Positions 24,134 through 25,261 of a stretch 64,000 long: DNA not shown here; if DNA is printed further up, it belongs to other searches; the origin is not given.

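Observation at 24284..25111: Barrel-less plug-only TonB-receptor-like proteins (two paralogs) flanking the SusCD array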

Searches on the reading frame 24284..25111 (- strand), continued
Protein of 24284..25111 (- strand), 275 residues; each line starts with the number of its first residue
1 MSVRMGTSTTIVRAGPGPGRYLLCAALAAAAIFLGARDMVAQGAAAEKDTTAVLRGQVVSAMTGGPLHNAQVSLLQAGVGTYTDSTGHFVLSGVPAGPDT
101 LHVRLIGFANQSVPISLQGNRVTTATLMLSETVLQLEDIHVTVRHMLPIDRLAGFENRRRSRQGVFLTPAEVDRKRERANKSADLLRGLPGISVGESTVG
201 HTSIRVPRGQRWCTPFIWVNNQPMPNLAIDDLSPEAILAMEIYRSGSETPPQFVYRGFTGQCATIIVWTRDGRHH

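Call 26: find_encoding_contigs(protein=P0021, flank=7000, max_places=1)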
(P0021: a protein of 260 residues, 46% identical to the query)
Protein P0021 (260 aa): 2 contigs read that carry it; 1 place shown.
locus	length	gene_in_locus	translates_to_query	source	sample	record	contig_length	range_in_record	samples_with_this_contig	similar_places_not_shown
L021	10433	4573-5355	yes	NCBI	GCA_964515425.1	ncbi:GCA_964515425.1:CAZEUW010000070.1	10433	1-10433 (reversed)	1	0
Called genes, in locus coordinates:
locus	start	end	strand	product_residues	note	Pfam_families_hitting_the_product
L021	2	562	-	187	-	?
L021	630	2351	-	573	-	PF07732:Cu-oxidase_3, PF00394:Cu-oxidase (weak), PF07731:Cu-oxidase_2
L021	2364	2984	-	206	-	-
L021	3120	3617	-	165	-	PF04306:DUF456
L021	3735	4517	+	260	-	PF13620:CarboxypepD_reg, PF13715:CarbopepD_reg_2, PF07715:Plug (weak)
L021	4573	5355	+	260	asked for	PF13620:CarboxypepD_reg, PF13715:CarbopepD_reg_2, PF07715:Plug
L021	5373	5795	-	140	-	PF02566:OsmC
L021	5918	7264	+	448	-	PF01566:Nramp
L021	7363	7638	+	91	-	-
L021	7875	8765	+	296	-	PF01738:DLH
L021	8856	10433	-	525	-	?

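Call 42: search_protein_representatives(alignment_id=A1)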
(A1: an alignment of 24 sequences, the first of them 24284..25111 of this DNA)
Query: 24 sequences, 272 profile positions. Proteins with E-value up to 0.001 (for the whole library): 132860; up to 1e-10: 29523; up to 1e-30: 4598. The best 150 are listed.
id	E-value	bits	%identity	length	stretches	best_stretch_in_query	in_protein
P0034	8.9e-227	766.5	-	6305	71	47-129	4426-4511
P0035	1.2e-212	720.2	-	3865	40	45-131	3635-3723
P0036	4.7e-205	695.3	-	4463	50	42-128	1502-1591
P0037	1.8e-185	631.0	-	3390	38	50-127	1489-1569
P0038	1.5e-171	585.4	-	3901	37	49-101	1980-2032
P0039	1.0e-169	579.4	-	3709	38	50-130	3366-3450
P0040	3.5e-141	485.8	-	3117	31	46-127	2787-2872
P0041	5.6e-137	472.0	-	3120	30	50-129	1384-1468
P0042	2.7e-126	437.0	-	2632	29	50-127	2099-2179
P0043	3.5e-126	436.6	-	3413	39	49-130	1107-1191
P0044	6.4e-117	406.2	-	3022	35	32-127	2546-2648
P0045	3.3e-112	390.8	-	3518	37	46-131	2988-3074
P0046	1.2e-110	385.7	-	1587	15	49-123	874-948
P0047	9.7e-109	379.4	-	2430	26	48-125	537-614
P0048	1.3e-106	372.4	-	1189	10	45-127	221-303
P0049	3.6e-100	351.3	-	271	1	22-268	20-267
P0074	8.4e-82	291.1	-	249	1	38-269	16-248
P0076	6.3e-81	288.2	-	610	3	50-264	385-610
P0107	2.7e-72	259.9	-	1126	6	41-269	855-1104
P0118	5.1e-70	252.4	-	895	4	42-268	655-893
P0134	8.8e-67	241.8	-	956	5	48-266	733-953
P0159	1.1e-62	228.3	-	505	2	44-267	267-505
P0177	5.0e-61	222.9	-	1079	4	39-266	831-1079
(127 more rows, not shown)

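Call 43: search_protein_families(library=pfam, proteins=[P0076, P0118, P0134, P0177, P0107, P0159, P0049, P0074], max_evalue=0.01)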
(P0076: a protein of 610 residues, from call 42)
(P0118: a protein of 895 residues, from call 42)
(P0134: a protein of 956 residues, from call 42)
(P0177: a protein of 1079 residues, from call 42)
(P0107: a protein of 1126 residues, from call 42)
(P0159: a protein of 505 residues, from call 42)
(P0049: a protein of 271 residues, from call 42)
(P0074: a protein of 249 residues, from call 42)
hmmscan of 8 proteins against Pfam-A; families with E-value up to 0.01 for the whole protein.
P0076 (610 aa): 7 families
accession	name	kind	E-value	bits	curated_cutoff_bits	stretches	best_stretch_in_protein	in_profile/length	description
PF13620.12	CarboxypepD_reg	-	3e-38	130.5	32.3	3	387-462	2-81/82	Carboxypeptidase regulatory-like domain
PF13715.12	CarbopepD_reg_2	-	6.9e-36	122.6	32.2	2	47-134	1-88/88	CarboxypepD_reg-like domain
PF09430.16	EMC7_beta-sandw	-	2.7e-06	28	26.6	1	73-158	22-110/122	ER membrane protein complex subunit 7, beta-sandwich domain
PF08308.17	PEGA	-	7.2e-06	26.3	20.8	0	426-462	31-67/71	PEGA domain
PF07715.20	Plug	-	1.6e-05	25.8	23.9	1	504-591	13-97/107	TonB-dependent Receptor Plug Domain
PF17802.7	SpaA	-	0.00098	19.7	23.1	0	392-434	8-56/91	Prealbumin-like fold domain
PF17210.9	SdrD_B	-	0.0026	18.4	29.7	0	313-347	24-59/112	SdrD B-like domain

P0118 (895 aa): 7 families
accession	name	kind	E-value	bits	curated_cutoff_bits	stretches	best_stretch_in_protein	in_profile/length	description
PF13620.12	CarboxypepD_reg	-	4.7e-45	152.3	32.3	4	665-742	2-81/82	Carboxypeptidase regulatory-like domain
PF13715.12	CarbopepD_reg_2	-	1.7e-25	89.3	32.2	3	666-747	2-81/88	CarboxypepD_reg-like domain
PF07715.20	Plug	-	2.9e-06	28.2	23.9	1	780-879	12-106/107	TonB-dependent Receptor Plug Domain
PF07210.18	DUF1416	-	3.2e-06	27.4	23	1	51-104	22-72/97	Protein of unknown function (DUF1416)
PF17802.7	SpaA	-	2e-05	25.1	23.1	0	394-465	8-85/91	Prealbumin-like fold domain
PF17210.9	SdrD_B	-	6.3e-05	23.6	29.7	0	62-108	22-67/112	SdrD B-like domain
PF11974.14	bMG3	-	0.00014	22.2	34.9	0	59-121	23-88/103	Bacterial alpha-2-macroglobulin MG3 domain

P0134 (956 aa): 9 families
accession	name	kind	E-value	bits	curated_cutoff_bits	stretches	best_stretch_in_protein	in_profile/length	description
PF13620.12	CarboxypepD_reg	-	3e-52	175.3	32.3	5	78-158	1-80/82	Carboxypeptidase regulatory-like domain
PF13715.12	CarbopepD_reg_2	-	3.7e-32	110.6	32.2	3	738-824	2-88/88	CarboxypepD_reg-like domain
PF09430.16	EMC7_beta-sandw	-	1.2e-07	32.3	26.6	0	761-801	18-60/122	ER membrane protein complex subunit 7, beta-sandwich domain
PF17210.9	SdrD_B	-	1.3e-06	29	29.7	0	87-134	19-66/112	SdrD B-like domain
PF07210.18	DUF1416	-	3.6e-05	24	23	0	77-132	20-72/97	Protein of unknown function (DUF1416)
PF22904.2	NOMO1-like_2nd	-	3.7e-05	24.2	27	0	762-800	36-74/90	BOS complex subunit NOMO1-like, second beta sandwich domain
PF04542.20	Sigma70_r2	-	0.00056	20.1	24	1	22-58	2-38/71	Sigma-70 region 2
PF07715.20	Plug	-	0.0022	18.9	23.9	1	849-932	10-97/107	TonB-dependent Receptor Plug Domain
PF00775.27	Dioxygenase_C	-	0.0047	16.9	27.3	0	498-580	10-94/182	Dioxygenase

P0177 (1079 aa): 11 families
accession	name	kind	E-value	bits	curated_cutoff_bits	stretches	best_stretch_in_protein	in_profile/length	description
PF13620.12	CarboxypepD_reg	-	2.3e-55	185.3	32.3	4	373-431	2-63/82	Carboxypeptidase regulatory-like domain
PF13715.12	CarbopepD_reg_2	-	5.4e-42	142.2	32.2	4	573-657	2-88/88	CarboxypepD_reg-like domain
PF17210.9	SdrD_B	-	5.8e-09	36.6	29.7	0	29-82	17-71/112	SdrD B-like domain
PF17802.7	SpaA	-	7e-09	36.2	23.1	0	29-74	8-56/91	Prealbumin-like fold domain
PF14686.12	fn3_3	-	2e-08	34.3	24.4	0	386-421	15-50/75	Polysaccharide lyase family 4, domain II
PF07715.20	Plug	-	3.5e-08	34.4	23.9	1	681-788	12-96/107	TonB-dependent Receptor Plug Domain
PF25020.1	TTR_TEN1-4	-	4e-06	27.1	27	0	24-84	9-67/86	Teneurin TTR-like domain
PF07210.18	DUF1416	-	1.2e-05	25.6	23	1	24-78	22-74/97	Protein of unknown function (DUF1416)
PF11974.14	bMG3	-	0.00057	20.3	34.9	0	32-67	24-59/103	Bacterial alpha-2-macroglobulin MG3 domain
PF10670.15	DUF4198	-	0.00063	20.4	34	0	20-77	145-206/209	Domain of unknown function (DUF4198)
PF09430.16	EMC7_beta-sandw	-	0.0015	19.2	26.6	0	400-426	23-49/122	ER membrane protein complex subunit 7, beta-sandwich domain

P0107 (1126 aa): 14 families
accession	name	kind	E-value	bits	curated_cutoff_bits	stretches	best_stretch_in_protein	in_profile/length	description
PF13620.12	CarboxypepD_reg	-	2.6e-65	217.2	32.3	5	734-787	2-58/82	Carboxypeptidase regulatory-like domain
PF13715.12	CarbopepD_reg_2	-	1.1e-47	160.4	32.2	5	734-809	1-71/88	CarboxypepD_reg-like domain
PF17210.9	SdrD_B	-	1.5e-16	61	29.7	1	745-787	22-68/112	SdrD B-like domain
PF09430.16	EMC7_beta-sandw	-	4.2e-14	53.2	26.6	0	747-789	7-51/122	ER membrane protein complex subunit 7, beta-sandwich domain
PF17802.7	SpaA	-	2.4e-12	47.2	23.1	1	740-781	9-56/91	Prealbumin-like fold domain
PF07715.20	Plug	-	2.9e-09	37.8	23.9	1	981-1085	10-98/107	TonB-dependent Receptor Plug Domain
PF10670.15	DUF4198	-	9.6e-08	32.8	34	0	743-785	156-207/209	Domain of unknown function (DUF4198)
PF14686.12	fn3_3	-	1.1e-06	28.7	24.4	0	397-422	23-48/75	Polysaccharide lyase family 4, domain II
PF22904.2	NOMO1-like_2nd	-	4.1e-06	27.3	27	0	647-702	6-68/90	BOS complex subunit NOMO1-like, second beta sandwich domain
PF23193.1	NOMO_3rd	-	7.9e-06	26.3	27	0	761-784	62-85/120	NOMO third transthyretin-like domain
PF00775.27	Dioxygenase_C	-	1.3e-05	25.2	27.3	0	670-703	76-109/182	Dioxygenase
PF07210.18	DUF1416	-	4.4e-05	23.8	23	0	31-82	21-69/97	Protein of unknown function (DUF1416)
PF24025.1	Ig_DR_A0283-like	-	0.00016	22.3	27.1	0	758-790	37-69/102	DR_A0283-like, Ig-like domain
PF11974.14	bMG3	-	0.00019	21.8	34.9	0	40-86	23-75/103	Bacterial alpha-2-macroglobulin MG3 domain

P0159 (505 aa): 7 families
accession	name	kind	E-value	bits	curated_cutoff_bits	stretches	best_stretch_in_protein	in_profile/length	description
PF13620.12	CarboxypepD_reg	-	6.7e-30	103.7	32.3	2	23-105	1-82/82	Carboxypeptidase regulatory-like domain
PF13715.12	CarbopepD_reg_2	-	4.5e-13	49.5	32.2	2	276-340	2-61/88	CarboxypepD_reg-like domain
PF07715.20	Plug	-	4.4e-09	37.3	23.9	1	398-483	12-97/107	TonB-dependent Receptor Plug Domain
PF17210.9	SdrD_B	-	6.2e-06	26.8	29.7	0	29-78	17-65/112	SdrD B-like domain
PF02369.22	Big_1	-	0.00087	19.8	34.9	0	22-65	19-64/93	Bacterial Ig-like domain (group 1)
PF10670.15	DUF4198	-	0.00088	19.9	34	0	286-330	158-206/209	Domain of unknown function (DUF4198)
PF17802.7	SpaA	-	0.0083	16.7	23.1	0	29-76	8-57/91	Prealbumin-like fold domain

P0049 (271 aa): 3 families
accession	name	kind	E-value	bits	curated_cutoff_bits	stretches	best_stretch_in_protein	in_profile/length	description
PF13715.12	CarbopepD_reg_2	-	1.4e-17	64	32.2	1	52-139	1-88/88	CarboxypepD_reg-like domain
PF13620.12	CarboxypepD_reg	-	1.4e-14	54.7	32.3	1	52-127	2-81/82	Carboxypeptidase regulatory-like domain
PF07715.20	Plug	-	4e-09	37.4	23.9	1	165-243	13-96/107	TonB-dependent Receptor Plug Domain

P0074 (249 aa): 4 families
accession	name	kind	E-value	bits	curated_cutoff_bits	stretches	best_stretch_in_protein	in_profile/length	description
PF13620.12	CarboxypepD_reg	-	5.8e-14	52.7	32.3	1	29-103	2-80/82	Carboxypeptidase regulatory-like domain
PF13715.12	CarbopepD_reg_2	-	4.2e-13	49.6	32.2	1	29-114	1-86/88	CarboxypepD_reg-like domain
PF07715.20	Plug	-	1.1e-05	26.3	23.9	1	142-223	12-96/107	TonB-dependent Receptor Plug Domain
PF09430.16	EMC7_beta-sandw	-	0.0027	18.3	26.6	1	43-93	8-60/122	ER membrane protein complex subunit 7, beta-sandwich domain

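Call 63: find_encoding_contigs(protein=window:24284-25111:-, flank=10000, max_places=3)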
Protein window:24284-25111:- (275 aa): no gene with exactly this product is on record in the collection.

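Call 73: list_cluster_members(proteins=[P0001, P0016, P0021, P0031, P0190, P0243])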
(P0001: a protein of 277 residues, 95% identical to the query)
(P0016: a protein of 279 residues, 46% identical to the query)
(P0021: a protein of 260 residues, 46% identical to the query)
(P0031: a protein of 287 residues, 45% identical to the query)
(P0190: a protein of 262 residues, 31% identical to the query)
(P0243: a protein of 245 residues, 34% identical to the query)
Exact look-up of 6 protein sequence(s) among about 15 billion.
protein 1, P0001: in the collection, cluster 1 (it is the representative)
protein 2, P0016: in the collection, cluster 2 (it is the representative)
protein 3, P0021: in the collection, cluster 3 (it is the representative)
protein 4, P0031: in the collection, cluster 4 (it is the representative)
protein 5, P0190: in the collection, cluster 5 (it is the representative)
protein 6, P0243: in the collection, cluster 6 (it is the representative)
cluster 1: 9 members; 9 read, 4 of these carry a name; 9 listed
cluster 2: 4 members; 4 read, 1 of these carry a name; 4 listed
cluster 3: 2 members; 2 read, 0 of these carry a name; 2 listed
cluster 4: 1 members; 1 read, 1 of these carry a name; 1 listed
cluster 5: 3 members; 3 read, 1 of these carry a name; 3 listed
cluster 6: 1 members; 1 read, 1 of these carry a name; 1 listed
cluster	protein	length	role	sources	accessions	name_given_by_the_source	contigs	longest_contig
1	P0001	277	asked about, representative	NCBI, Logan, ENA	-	-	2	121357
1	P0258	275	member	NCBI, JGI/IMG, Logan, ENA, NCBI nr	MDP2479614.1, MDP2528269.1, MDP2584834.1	MAG: carboxypeptidase-like regulatory domain-containing protein [Candidatus ... | carboxypeptidase-like regulatory domain-containing protein [Candidatus Palauibacterales ...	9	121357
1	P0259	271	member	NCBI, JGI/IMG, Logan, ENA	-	hypothetical protein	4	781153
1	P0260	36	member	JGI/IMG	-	hypothetical protein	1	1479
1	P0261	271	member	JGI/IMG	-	hypothetical protein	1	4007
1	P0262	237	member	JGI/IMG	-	-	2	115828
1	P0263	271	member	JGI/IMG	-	-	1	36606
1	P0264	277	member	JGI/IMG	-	-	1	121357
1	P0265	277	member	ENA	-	-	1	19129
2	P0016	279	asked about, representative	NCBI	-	-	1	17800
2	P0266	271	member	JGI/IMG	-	hypothetical protein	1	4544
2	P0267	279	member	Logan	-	-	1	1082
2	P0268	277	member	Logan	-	-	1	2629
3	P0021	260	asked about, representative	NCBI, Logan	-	-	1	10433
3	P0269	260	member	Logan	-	-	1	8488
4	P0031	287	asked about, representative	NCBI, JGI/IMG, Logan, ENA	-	hypothetical protein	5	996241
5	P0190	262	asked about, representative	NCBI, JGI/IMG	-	hypothetical protein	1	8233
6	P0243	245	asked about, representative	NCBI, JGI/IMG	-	hypothetical protein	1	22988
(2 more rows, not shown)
